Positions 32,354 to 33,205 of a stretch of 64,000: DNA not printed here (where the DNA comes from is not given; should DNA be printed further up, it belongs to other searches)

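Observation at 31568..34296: Uncharacterised surface-fibre or S-layer-like module: two paralogous secreted subunits plus a membrane anchor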

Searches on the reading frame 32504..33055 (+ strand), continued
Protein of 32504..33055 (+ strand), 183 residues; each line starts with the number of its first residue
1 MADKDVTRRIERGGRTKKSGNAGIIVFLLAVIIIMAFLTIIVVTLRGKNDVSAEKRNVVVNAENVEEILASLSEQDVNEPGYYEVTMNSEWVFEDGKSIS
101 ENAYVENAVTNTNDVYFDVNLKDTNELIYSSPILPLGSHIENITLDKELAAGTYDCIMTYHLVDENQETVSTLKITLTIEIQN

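Call 58: search_protein_families(library=pfam, proteins=[L014:3085-6309:-, L017:10806-13454:+, L030:339-2735:-, L077:3392-5395:+, L071:8602-10401:+, L013:991-2457:+, L056:3147-4775:+, L034:3173-4663:+, L002:8597-9940:+, L019:6172-7536:-], max_evalue=0.01)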
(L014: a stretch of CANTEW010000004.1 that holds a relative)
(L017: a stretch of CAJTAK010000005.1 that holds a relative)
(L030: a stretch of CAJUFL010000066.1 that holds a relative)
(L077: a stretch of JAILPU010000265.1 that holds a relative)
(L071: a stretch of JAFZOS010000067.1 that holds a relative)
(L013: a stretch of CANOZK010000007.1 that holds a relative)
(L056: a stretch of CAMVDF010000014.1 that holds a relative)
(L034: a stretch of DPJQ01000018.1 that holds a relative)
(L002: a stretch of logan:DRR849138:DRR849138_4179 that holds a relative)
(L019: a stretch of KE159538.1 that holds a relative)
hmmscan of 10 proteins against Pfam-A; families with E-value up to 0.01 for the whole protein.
L014:3085-6309:- (1074 aa): 4 families
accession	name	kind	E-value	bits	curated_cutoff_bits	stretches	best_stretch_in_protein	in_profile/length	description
PF13479.12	AAA_24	-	8e-05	23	27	0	270-305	11-46/195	AAA domain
PF03442.20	CBM_X2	-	0.001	19.6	28.9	0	311-354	35-75/83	Carbohydrate binding domain X2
PF11774.14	Lsr2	-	0.001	19.1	29.6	0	650-669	29-48/58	Lsr2 dimerization domain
PF07550.17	Shr-like_HID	-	0.0054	17.6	22.3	0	298-335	25-57/82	Heme-binding protein Shr-like, Hb-interacting domain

L017:10806-13454:+ (882 aa): 2 families
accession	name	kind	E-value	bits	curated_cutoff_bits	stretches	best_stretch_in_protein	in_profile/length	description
PF07550.17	Shr-like_HID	-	2.8e-06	28.2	22.3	0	408-445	22-54/82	Heme-binding protein Shr-like, Hb-interacting domain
PF11192.13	DUF2977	-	0.00038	20.9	21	0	427-447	37-57/61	Protein of unknown function (DUF2977)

L030:339-2735:- (798 aa): 6 families
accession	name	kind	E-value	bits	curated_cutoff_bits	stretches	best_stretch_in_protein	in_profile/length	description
PF19077.6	Big_13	-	3.6e-05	24.6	27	1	628-655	72-100/102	Bacterial Ig-like domain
PF15418.12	DUF4625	-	0.00092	19.9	27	1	611-655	93-130/131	Domain of unknown function (DUF4625)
PF13754.12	Big_3_4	-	0.0028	18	27.3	0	621-650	24-53/106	Domain of unknown function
PF18911.6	PKD_4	-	0.0039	17.6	27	0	626-655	55-83/85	PKD domain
PF00801.26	PKD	-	0.0056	17.1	23.5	0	619-647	45-73/80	PKD domain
PF18981.6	InlK_D3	-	0.0073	16.8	25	0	611-655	30-73/75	Internalin K domain (D3/D4)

L077:3392-5395:+ (667 aa): 1 family
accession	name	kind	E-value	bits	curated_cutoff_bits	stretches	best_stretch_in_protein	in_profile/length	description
PF09479.16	Flg_new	-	8.2e-19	67.9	27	2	432-499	2-64/65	Listeria-Bacteroides repeat domain (List_Bact_rpt)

L071:8602-10401:+ (599 aa): 0 families

L013:991-2457:+ (488 aa): 0 families

L056:3147-4775:+ (542 aa): 0 families

L034:3173-4663:+ (496 aa): 0 families

L002:8597-9940:+ (447 aa): 3 families
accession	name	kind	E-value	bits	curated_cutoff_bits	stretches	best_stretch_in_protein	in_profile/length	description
PF03442.20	CBM_X2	-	1.3e-05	25.7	28.9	0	292-342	36-83/83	Carbohydrate binding domain X2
PF18115.7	Tudor_3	-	0.0019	18.5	25.8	0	324-342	29-46/52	DNA repair protein Crb2 Tudor domain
PF00634.23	BRCA2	-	0.0098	15.8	20.3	0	386-400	3-17/29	BRCA2 repeat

L019:6172-7536:- (454 aa): 0 families

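Call 61: search_protein_families(library=pfam, alignment_id=A4, max_evalue=0.00001)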
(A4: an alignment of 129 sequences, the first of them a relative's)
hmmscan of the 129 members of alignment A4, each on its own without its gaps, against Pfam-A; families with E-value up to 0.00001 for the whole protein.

A. member 1, L002:10085-12121:+ (678 aa): 1 family
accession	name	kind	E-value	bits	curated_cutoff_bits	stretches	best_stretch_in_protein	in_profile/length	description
PF00884.28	Sulfatase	-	1.5e-15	57.8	25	1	242-505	1-300/301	Sulfatase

B. families by the number of members that match (of 129 scanned): 114 families (the first 25 are shown)
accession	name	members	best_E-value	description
PF00535.33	Glycos_transf_2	5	9.9e-32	Glycosyl transferase family 2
PF00534.26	Glycos_transf_1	4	3e-32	Glycosyl transferases group 1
PF13692.12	Glyco_trans_1_4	4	2.7e-27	Glycosyl transferases group 1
PF01370.27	Epimerase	3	1.7e-60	NAD dependent epimerase/dehydratase family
PF16363.11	GDP_Man_Dehyd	3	1.4e-57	GDP-mannose 4,6 dehydratase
PF04230.19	PS_pyruv_trans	3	4.5e-31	Polysaccharide pyruvyl transferase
PF02719.21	Polysacc_synt_2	3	7.7e-18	Polysaccharide biosynthesis protein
PF02655.19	ATP-grasp_3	3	4e-16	ATP-grasp domain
PF04321.23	RmlD_sub_bind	3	1.2e-14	RmlD substrate binding domain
PF01073.25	3Beta_HSD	3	6e-14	3-beta hydroxysteroid dehydrogenase/isomerase family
PF08241.18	Methyltransf_11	3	1.1e-08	Methyltransferase domain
PF13489.12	Methyltransf_23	3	5.7e-08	Methyltransferase domain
PF01041.23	DegT_DnrJ_EryC1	2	2.1e-96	DegT/DnrJ/EryC1/StrS aminotransferase family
PF03275.19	GLF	2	3.6e-83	UDP-galactopyranose mutase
PF05704.18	Caps_synth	2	1.6e-65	Capsular polysaccharide synthesis protein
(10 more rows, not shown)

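Call 71: search_protein_representatives(alignment_id=A2)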
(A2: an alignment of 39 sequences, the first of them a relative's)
Query: 39 sequences, 179 profile positions. Proteins with E-value up to 0.001 (for the whole library): 1372; up to 1e-10: 562; up to 1e-30: 198. The best 150 are listed.
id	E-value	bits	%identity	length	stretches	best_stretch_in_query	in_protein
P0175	3.5e-62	225.4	-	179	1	6-179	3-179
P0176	1.1e-61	223.9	-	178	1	7-178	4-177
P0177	4.8e-61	221.7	-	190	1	6-178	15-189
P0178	1.7e-60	219.9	-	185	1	8-179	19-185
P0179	4.2e-59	215.4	-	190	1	4-179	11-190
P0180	4.6e-59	215.3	-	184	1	5-179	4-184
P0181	8.7e-58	211.1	-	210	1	8-178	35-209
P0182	1.3e-57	210.6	-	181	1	7-179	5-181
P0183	4.8e-56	205.4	-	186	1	6-179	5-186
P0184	5.8e-56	205.2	-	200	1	2-179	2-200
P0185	5.9e-56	205.2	-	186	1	15-178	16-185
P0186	4.3e-55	202.3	-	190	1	7-179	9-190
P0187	4.6e-55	202.2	-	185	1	9-179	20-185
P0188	2.3e-54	200.0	-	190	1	13-179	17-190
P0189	2.9e-54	199.6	-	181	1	3-177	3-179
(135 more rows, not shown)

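Call 72: find_related_loci(query=A2, collection=viral_contigs, flank=8000)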
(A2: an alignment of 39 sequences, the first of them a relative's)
Query A2 (183 aa) in viral_contigs; peptide patterns used: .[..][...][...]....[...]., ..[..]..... (x = any residue, [..] = any of these).
63 stretches matched a pattern, but none encodes a relative of the query by tblastn (E <= 1e-3).

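Call 74: search_solved_structures(query=A2, max_evalue=10)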
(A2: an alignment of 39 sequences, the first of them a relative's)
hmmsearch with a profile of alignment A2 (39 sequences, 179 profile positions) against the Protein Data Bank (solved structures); distinct sequences matched with E-value up to 10: 14.
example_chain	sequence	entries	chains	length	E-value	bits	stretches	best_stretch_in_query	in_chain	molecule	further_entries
5zzk_A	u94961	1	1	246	0.015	18.1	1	9-66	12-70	Monofunctional glycosyltransferase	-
3vmq_A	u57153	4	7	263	0.033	17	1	9-66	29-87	Monofunctional glycosyltransferase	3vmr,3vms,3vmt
3e56_A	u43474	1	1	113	0.075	15.8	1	125-162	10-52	Putative uncharacterized protein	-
6y5r_A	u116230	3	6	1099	0.17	14.6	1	60-148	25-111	Solute carrier family 12 member 6 | Isoform 2 of Solute carrier family 12 member 6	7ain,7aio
6y5v_A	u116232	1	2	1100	0.17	14.6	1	60-148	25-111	Solute carrier family 12 member 6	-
9hmf_O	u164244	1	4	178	0.2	14.4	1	1-46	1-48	Flagellar protein FliL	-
7ngb_A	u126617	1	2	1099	0.29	13.9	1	61-148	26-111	Isoform 2 of Solute carrier family 12 member 6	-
6m1y_A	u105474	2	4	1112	0.3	13.9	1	61-148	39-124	Solute carrier family 12 member 6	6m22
2c6u_A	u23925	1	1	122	0.86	12.4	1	76-114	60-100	CLEC1B PROTEIN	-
3wsr_A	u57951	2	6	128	0.96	12.2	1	76-114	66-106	C-type lectin domain family 1 member B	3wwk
2n2a_A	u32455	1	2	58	1.1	12.1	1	16-61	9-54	Receptor tyrosine-protein kinase erbB-2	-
8qag_A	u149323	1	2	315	2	11.2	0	6-82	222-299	sc-CC-6-95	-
6b85_J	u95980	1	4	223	3.3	10.5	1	15-54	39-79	TMHC4_R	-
11kc_A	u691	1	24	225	3.6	10.4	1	15-54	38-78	Designed nanoparticle O43-TM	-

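Call 82: find_encoding_contigs(protein=P0079, flank=10000, max_places=1)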
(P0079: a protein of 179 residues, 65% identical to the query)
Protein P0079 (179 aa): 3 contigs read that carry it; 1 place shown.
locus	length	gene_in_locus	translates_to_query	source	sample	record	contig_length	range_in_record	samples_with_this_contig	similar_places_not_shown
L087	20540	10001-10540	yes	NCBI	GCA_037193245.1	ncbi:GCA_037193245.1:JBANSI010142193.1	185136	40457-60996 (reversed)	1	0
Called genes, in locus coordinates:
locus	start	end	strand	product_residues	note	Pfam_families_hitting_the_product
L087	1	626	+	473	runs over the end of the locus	PF08308:PEGA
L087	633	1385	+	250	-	PF00535:Glycos_transf_2, PF10111:Glyco_tranf_2_2 (weak), PF13641:Glyco_tranf_2_3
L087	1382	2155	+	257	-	-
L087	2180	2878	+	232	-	PF00535:Glycos_transf_2, PF13641:Glyco_tranf_2_3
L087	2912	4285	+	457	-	PF02397:Bac_transf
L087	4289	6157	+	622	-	PF13522:GATase_6, PF13537:GATase_7, PF00733:Asn_synthase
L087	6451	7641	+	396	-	PF00589:Phage_integrase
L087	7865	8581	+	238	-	PF00483:NTP_transferase (weak), PF01128:IspD, PF12804:NTP_transf_3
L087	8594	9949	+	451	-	PF04464:Glyphos_transf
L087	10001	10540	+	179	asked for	-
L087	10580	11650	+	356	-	-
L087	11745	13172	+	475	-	PF13439:Glyco_transf_4 (faint), PF00534:Glycos_transf_1, PF13692:Glyco_trans_1_4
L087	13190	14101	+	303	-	PF01501:Glyco_transf_8, PF18404:Glyco_transf_24 (weak)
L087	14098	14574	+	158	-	-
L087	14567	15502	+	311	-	PF01501:Glyco_transf_8, PF18404:Glyco_transf_24 (weak)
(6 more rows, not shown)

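Call 83: find_encoding_contigs(protein=P0087, flank=10000, max_places=1)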
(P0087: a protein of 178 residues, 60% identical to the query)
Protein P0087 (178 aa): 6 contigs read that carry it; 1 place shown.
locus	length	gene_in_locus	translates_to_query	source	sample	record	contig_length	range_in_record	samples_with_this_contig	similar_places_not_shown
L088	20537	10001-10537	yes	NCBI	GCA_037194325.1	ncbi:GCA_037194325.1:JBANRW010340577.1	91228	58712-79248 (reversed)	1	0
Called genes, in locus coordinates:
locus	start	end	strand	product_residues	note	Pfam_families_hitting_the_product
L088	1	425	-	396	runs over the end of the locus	PF05954:Phage_GPD (faint)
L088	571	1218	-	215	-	PF19266:CIS_tube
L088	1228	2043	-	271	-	-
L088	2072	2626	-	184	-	PF06841:Phage_T4_gp19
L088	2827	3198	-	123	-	-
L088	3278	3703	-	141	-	PF06841:Phage_T4_gp19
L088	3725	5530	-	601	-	PF04984:Phage_sheath_1, PF17482:Phage_sheath_1C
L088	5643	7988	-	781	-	PF00486:Trans_reg_C (faint), PF13191:AAA_16 (weak), PF25873:WHD_MalT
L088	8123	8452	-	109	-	-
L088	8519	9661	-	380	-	-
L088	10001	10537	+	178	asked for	-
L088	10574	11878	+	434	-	-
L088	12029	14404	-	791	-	PF01467:CTP_transf_like (faint), PF08218:Citrate_ly_lig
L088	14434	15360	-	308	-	PF00535:Glycos_transf_2, PF10111:Glyco_tranf_2_2, PF13641:Glyco_tranf_2_3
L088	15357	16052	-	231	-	-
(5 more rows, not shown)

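Call 84: find_encoding_contigs(protein=P0108, flank=10000, max_places=1)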
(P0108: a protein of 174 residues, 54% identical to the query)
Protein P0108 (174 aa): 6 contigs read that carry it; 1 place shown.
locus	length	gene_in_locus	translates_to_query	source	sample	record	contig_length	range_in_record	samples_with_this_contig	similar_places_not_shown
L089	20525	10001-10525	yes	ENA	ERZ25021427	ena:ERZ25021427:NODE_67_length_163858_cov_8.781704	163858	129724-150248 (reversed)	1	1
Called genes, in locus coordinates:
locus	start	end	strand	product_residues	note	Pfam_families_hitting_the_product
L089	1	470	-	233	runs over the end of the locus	PF02481:DNA_processg_A, PF18306:LDcluster4 (weak)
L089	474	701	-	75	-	-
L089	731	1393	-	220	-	PF00834:Ribul_P_3_epim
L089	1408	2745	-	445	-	PF13173:AAA_14, PF13635:DUF4143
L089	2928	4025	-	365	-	PF14393:DUF4422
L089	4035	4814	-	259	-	PF00459:Inositol_P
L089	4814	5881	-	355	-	PF02417:Chromate_transp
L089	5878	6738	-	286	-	-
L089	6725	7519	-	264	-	-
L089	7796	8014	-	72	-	-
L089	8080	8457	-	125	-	-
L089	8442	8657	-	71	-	PF13641:Glyco_tranf_2_3, PF00535:Glycos_transf_2, PF10111:Glyco_tranf_2_2 (faint)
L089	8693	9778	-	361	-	PF04055:Radical_SAM, PF13353:Fer4_12 (weak)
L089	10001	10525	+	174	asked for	-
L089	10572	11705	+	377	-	-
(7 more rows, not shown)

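Call 85: search_protein_families(library=padloc, proteins=[window:32504-33055:+], max_evalue=0.01)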
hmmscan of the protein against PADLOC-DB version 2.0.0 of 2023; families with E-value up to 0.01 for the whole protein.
window:32504-33055:+ (183 aa): 0 families

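Call 86: search_protein_families(library=phrogs, proteins=[window:32504-33055:+], max_evalue=0.01)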
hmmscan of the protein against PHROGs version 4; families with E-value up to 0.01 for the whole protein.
window:32504-33055:+ (183 aa): 0 families
